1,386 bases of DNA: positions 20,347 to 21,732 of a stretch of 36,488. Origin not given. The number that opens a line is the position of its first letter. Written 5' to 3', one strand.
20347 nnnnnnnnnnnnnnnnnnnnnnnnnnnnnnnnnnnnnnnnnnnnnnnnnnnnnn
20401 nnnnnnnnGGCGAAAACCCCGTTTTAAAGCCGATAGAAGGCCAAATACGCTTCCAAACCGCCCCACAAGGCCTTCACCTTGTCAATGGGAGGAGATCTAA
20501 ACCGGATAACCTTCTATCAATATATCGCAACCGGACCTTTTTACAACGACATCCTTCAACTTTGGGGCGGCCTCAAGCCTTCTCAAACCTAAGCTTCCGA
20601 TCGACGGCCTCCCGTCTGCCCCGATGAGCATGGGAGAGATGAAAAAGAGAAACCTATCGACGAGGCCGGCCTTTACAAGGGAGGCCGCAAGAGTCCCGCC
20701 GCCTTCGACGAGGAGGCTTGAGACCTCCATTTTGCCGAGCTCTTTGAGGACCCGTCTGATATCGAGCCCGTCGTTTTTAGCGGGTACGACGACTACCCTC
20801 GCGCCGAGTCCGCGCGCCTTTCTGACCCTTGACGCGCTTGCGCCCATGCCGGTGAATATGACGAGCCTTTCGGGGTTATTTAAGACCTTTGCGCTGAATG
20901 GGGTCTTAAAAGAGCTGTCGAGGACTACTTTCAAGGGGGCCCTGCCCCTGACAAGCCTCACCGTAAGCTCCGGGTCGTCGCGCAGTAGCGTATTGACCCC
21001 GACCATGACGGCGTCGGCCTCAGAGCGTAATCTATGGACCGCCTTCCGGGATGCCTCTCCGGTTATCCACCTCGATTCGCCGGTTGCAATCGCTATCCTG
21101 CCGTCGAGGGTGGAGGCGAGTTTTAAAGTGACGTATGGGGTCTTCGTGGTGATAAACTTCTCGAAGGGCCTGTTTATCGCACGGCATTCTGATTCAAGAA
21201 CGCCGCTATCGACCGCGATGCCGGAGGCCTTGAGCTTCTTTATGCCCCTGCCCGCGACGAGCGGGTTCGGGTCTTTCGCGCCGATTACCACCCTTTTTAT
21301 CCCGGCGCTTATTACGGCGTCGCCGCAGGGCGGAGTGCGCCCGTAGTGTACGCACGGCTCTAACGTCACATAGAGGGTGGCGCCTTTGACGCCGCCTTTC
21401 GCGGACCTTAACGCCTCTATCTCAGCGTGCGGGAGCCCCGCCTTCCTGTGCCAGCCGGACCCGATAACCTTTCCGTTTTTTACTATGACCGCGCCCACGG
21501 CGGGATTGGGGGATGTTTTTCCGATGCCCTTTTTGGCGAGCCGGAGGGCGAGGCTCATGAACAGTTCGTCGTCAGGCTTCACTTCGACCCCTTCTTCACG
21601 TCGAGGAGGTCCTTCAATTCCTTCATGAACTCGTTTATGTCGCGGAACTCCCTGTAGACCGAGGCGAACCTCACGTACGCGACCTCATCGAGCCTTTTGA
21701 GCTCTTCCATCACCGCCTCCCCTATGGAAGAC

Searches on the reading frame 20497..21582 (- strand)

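Call 60: search_protein_families(library=pfam, proteins=[window:20497-21582:-], max_evalue=0.00001)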
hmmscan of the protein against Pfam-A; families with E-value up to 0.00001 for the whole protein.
window:20497-21582:- (361 aa): 3 families
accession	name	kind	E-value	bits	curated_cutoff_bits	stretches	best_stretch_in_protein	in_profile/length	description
PF01872.23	RibD_C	-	1.2e-52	179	24.1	1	149-355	1-196/197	RibD C-terminal domain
PF00383.29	dCMP_cyt_deam_1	-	2.9e-21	75.7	25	1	4-101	3-101/102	Cytidine and deoxycytidylate deaminase zinc-binding region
PF14437.12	MafB19-deam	-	7.5e-17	62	27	1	4-138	2-135/142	MafB19-like deaminase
